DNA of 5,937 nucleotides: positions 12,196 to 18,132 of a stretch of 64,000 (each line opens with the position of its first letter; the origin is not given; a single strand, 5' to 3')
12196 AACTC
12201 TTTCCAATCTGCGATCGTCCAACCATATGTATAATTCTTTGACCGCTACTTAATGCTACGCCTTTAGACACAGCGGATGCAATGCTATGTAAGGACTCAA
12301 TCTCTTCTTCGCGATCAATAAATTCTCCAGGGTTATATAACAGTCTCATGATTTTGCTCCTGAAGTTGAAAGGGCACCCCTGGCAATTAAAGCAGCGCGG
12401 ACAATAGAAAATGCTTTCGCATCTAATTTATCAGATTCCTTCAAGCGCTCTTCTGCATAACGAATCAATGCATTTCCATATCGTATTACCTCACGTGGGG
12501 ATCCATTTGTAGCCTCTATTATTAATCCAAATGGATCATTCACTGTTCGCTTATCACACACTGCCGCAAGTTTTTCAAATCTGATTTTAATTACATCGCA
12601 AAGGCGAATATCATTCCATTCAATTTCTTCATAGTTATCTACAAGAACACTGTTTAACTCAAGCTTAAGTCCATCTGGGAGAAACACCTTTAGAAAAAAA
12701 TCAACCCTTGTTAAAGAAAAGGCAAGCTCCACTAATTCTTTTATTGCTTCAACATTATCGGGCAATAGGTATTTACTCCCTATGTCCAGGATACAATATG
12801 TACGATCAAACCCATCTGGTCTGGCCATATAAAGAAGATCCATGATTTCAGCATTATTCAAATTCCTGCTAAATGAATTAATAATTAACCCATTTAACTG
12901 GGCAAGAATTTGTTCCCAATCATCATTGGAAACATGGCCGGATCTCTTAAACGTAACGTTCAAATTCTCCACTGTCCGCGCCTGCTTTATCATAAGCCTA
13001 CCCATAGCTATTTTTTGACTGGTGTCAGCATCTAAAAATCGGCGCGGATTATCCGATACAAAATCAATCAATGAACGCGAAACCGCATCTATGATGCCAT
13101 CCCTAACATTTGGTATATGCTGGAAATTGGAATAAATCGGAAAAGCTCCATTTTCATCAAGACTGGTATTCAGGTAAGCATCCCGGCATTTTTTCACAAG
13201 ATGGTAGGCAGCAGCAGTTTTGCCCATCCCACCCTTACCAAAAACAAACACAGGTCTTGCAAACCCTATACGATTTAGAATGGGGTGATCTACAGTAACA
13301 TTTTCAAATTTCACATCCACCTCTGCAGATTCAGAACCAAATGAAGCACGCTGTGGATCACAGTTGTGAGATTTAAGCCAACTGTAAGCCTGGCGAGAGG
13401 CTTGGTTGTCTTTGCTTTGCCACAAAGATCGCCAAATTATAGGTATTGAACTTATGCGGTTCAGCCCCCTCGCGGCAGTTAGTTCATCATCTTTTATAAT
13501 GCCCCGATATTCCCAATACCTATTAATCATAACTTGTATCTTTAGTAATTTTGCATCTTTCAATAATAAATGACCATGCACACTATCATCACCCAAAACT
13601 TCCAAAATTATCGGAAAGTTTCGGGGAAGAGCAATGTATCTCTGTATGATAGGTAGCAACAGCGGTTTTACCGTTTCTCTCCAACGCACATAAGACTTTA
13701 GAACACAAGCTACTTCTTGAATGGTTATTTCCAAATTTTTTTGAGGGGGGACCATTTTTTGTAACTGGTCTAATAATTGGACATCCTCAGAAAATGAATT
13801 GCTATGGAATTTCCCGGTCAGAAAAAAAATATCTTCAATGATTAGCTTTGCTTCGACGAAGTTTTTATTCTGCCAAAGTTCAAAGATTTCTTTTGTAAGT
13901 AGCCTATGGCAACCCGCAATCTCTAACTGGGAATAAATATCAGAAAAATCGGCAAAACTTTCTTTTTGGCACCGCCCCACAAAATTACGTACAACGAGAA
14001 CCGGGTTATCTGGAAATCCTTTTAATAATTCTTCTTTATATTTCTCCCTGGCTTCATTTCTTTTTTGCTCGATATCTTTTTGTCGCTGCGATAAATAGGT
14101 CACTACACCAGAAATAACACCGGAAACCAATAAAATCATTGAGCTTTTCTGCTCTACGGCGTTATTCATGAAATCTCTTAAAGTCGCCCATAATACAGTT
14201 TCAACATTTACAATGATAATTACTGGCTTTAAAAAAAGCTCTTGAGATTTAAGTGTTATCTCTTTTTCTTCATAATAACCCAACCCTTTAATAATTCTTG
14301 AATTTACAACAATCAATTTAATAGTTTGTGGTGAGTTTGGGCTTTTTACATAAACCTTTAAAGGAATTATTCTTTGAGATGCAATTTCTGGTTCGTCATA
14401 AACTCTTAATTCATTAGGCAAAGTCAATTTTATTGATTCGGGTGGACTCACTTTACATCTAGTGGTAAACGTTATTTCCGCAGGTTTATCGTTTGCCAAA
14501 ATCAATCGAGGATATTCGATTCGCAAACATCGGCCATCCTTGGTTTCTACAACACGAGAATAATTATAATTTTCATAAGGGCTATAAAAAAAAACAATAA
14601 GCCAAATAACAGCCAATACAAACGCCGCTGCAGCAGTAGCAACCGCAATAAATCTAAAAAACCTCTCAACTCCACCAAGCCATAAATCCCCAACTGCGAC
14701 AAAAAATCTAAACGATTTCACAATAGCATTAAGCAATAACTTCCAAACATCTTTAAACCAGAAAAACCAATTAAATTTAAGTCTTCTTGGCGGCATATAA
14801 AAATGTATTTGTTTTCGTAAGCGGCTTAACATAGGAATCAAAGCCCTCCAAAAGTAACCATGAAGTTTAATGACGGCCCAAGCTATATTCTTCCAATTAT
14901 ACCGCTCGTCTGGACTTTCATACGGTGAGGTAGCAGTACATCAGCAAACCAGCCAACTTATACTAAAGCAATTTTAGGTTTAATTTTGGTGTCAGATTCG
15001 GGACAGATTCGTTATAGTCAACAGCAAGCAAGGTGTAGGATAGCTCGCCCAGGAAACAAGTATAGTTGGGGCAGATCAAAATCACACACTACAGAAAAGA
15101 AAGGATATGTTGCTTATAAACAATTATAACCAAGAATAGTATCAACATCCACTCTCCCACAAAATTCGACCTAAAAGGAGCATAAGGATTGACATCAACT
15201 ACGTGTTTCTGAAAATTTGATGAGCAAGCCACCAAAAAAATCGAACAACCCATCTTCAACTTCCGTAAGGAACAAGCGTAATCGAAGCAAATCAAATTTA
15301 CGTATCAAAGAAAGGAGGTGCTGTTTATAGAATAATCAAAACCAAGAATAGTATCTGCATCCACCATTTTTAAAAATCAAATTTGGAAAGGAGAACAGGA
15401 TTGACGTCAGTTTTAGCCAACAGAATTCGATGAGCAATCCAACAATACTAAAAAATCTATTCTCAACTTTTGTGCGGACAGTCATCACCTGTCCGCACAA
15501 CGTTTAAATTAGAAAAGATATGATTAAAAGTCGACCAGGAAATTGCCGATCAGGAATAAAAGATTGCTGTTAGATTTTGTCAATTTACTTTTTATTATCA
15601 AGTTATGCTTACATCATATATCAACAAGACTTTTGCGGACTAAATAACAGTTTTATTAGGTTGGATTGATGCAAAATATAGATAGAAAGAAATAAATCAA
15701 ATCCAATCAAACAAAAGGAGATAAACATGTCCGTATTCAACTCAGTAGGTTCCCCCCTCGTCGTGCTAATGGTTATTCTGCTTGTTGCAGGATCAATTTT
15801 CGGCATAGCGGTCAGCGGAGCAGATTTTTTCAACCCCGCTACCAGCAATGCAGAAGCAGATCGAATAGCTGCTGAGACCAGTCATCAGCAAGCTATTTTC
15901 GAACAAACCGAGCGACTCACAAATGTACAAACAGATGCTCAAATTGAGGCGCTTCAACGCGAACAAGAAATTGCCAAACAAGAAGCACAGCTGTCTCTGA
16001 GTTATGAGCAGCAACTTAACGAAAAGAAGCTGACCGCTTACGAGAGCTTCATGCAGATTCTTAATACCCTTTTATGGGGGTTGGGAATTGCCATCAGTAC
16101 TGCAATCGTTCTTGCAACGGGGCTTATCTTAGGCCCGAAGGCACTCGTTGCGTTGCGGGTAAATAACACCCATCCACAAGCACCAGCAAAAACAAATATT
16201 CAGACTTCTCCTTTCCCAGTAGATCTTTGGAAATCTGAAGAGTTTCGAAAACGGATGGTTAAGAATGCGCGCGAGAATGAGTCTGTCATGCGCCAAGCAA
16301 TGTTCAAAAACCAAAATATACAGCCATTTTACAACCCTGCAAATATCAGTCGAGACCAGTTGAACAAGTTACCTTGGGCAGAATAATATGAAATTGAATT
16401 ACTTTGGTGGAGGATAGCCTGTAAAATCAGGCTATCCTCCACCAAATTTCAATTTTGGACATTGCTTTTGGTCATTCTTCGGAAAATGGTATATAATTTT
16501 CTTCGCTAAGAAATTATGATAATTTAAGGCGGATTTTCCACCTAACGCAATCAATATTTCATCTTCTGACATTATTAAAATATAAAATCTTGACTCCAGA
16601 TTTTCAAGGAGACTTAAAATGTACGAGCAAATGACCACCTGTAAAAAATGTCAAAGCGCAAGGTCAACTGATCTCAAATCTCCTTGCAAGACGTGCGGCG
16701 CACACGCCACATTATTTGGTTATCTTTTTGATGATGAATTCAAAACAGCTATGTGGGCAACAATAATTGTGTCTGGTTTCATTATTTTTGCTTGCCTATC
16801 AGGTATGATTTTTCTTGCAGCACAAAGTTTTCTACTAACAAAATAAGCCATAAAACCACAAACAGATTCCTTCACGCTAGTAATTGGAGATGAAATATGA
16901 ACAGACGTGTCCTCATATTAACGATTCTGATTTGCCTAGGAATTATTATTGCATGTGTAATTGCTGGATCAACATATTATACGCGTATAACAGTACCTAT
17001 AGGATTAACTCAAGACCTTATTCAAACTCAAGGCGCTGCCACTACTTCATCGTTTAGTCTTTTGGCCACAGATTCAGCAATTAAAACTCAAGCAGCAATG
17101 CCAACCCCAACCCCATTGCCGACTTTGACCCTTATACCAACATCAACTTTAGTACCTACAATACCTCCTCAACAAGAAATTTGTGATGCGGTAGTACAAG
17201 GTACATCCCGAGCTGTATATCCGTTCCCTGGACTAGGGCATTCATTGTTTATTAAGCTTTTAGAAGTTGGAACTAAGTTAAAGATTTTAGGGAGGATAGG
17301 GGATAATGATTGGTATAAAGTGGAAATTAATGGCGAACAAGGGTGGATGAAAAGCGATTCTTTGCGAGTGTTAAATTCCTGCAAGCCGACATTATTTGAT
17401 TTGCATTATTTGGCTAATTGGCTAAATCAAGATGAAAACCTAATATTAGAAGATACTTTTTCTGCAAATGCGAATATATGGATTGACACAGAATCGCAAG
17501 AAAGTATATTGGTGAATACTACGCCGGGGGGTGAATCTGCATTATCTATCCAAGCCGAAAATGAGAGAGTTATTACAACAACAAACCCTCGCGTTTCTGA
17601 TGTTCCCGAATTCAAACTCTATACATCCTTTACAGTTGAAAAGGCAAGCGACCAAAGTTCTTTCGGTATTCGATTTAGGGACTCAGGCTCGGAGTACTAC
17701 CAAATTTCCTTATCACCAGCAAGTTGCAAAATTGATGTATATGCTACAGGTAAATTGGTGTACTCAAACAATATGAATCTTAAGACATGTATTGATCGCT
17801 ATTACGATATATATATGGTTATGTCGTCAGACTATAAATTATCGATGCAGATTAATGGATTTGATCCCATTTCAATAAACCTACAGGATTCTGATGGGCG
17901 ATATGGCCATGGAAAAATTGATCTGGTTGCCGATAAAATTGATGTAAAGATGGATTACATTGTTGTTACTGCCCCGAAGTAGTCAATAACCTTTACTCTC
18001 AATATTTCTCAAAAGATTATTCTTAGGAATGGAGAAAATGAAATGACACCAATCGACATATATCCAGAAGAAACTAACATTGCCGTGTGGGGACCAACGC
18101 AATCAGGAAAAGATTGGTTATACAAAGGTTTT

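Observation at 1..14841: Array of seven co-directional P-loop NTPases built from two paralogous three-NTPase cassettes: candidate undescribed STAND-based conflict system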

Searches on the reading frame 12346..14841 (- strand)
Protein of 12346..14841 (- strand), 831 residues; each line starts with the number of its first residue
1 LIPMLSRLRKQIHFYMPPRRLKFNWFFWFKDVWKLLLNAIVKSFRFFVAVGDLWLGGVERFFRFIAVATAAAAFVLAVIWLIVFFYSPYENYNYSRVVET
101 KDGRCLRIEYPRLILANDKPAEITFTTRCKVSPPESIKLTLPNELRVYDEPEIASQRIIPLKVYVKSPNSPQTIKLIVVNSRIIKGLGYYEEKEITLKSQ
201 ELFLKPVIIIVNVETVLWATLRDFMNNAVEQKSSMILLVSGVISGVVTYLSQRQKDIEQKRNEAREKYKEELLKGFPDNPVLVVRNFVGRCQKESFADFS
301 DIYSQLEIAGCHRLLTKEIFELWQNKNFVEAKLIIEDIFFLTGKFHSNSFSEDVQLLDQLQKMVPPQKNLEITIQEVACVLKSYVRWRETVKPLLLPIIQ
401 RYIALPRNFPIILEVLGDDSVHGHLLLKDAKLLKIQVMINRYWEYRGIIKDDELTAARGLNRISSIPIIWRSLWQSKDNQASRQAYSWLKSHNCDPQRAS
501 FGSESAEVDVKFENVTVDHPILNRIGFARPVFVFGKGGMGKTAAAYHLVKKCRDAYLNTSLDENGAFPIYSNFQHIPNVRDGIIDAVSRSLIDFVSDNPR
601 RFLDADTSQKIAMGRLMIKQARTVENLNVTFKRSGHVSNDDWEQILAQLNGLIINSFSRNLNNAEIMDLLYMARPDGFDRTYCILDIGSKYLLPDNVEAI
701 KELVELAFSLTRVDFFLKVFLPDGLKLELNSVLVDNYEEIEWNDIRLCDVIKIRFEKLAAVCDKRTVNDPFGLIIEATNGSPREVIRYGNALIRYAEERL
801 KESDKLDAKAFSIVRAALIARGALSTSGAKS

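Call 8: search_protein_families(library=pfam, proteins=[window:12346-14841:-], max_evalue=0.01)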
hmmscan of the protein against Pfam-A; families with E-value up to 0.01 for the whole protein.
window:12346-14841:- (831 aa): 0 families

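Call 9: search_protein_families(library=padloc, proteins=[window:12346-14841:-], max_evalue=0.01)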
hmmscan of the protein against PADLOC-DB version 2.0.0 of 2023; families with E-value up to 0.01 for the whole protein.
window:12346-14841:- (831 aa): 0 families

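Call 10: search_protein_families(library=ncbifam, proteins=[window:12346-14841:-], max_evalue=0.01)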
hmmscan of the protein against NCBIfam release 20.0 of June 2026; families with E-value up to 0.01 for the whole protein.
window:12346-14841:- (831 aa): 2 families
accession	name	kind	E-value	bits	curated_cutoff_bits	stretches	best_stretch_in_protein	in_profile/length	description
NF047389.1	ATPase_Sll1717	subfamily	2.5e-08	33.5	75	1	501-809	1-340/454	P-loop ATPase, Sll1717 family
NF053860.1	DS41_1_antiphage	equivalog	7.9e-07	28.4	370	0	521-610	32-122/448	anti-phage protein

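Call 66: find_homologous_proteins(query=window:12346-14841:-, max_evalue=0.001)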
Query window:12346-14841:- (831 aa): 3 proteins with E <= 0.001 among 8000 candidates.
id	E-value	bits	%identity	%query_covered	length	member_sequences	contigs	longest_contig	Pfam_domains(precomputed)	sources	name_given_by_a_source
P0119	0.0e+0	1875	100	100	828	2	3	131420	-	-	-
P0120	4.5e-276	937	53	100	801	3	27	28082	-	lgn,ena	-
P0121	6.3e-274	929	56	91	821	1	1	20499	-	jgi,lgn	jgi:hypothetical protein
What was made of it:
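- Checked: A is 831 aa from the TTG start; the public gene call starts at the ATG at 14832, giving 828 aa (call 66).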

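Call 78: predict_structure(alignment_id=A5)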
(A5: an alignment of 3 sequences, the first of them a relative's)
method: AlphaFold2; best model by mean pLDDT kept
length: 828 residues; sequences in the alignment: 3
mean_pLDDT: 44.6   pTM: 0.31
mean pLDDT of the five models: 44.6, 43.7, 43.6, 42.7, 40.7
residues with pLDDT >= 90: 0; 70-90: 89; 50-70: 133; < 50: 606
segments of 3 or more residues with pLDDT < 50: 1-142, 148-186, 188-208, 224-248, 250-252, 363-367, 416-418, 428-430, 464-598, 602-643, 646-828
pLDDT, mean of each block of 10 residues (from residue 1): 31 27 35 41 36 42 47 44 30 33 35 37 38 44 49 45 41 38 43 39 43 55 47 42 45 56 70 71 81 68 65 77 80 82 62 71 51 68 55 66 73 56 51 55 64 70 36 28 34 28 28 34 34 32 37 35 26 33 42 46 47 38 27 40 46 36 38 30 31 38 30 29 37 32 30 28 37 40 42 41 44 40 31
secondary structure, 60 per line:
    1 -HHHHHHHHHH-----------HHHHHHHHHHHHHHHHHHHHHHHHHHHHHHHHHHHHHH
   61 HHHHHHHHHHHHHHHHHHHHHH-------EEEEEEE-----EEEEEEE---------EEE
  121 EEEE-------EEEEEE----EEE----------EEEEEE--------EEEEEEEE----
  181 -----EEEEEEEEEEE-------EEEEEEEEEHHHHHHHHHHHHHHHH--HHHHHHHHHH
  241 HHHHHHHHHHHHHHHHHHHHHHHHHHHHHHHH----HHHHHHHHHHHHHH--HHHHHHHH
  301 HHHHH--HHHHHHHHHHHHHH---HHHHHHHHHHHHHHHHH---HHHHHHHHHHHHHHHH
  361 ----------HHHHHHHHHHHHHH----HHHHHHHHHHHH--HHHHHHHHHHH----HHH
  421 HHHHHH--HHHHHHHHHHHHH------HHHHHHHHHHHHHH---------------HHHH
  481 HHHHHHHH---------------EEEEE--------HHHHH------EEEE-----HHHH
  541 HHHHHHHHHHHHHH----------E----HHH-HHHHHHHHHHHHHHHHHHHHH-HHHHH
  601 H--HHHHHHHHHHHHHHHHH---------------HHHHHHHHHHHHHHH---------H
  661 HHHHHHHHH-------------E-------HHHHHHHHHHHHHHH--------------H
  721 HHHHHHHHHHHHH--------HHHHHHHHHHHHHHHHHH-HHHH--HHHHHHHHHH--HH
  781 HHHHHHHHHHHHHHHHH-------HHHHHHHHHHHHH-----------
elements in order (helices of 4 or more, strands of 3 or more residues): H2-11 H23-82 E90-96 E102-108 E118-124 E132-137 E142-144 E155-160 E169-176 E186-196 E204-212 H213-228 H231-272 H277-290 H293-305 H308-321 H325-341 H345-360 H371-384 H389-400 H403-413 H418-426 H429-441 H448-461 H477-488 E504-508 H517-521 E528-531 H537-554 H574-594 H596-601 H604-620 H636-650 H660-669 H691-705 H720-733 H742-759 H761-764 H767-776 H779-797 H805-817
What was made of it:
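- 12346..14841 (-): A: membrane-anchored ORC/Cdc6-like ATPase. Order of parts: TM, ~120-aa beta-rich segment, TM, helical region, ATPase. Likely ATG start at 14832 (828 aa). The AlphaFold2 model has low confidence (pLDDT 45), so only its secondary structure was used (call 78).
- Tried and rejected: The AlphaFold2 model of A built from a 3-sequence alignment had pLDDT 45, so it was not used for a fold search (call 78).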

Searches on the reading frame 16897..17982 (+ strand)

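Call 11: search_protein_families(library=pfam, proteins=[window:16897-17982:+], max_evalue=0.001)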
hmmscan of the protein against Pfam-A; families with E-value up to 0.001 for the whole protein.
window:16897-17982:+ (361 aa): 1 family
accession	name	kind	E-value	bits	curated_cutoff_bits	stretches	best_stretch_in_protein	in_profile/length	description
PF08239.17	SH3_3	-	7.9e-06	26.4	27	1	122-156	19-53/54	Bacterial SH3 domain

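Call 36: search_protein_families(library=ncbifam, proteins=[window:16897-17982:+], max_evalue=0.001)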
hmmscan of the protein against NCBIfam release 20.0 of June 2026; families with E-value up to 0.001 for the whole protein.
window:16897-17982:+ (361 aa): 0 families

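Call 77: search_protein_families(library=padloc, proteins=[window:16897-17982:+], max_evalue=0.01)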
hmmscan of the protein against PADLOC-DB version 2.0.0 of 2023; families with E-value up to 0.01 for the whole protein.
window:16897-17982:+ (361 aa): 0 families
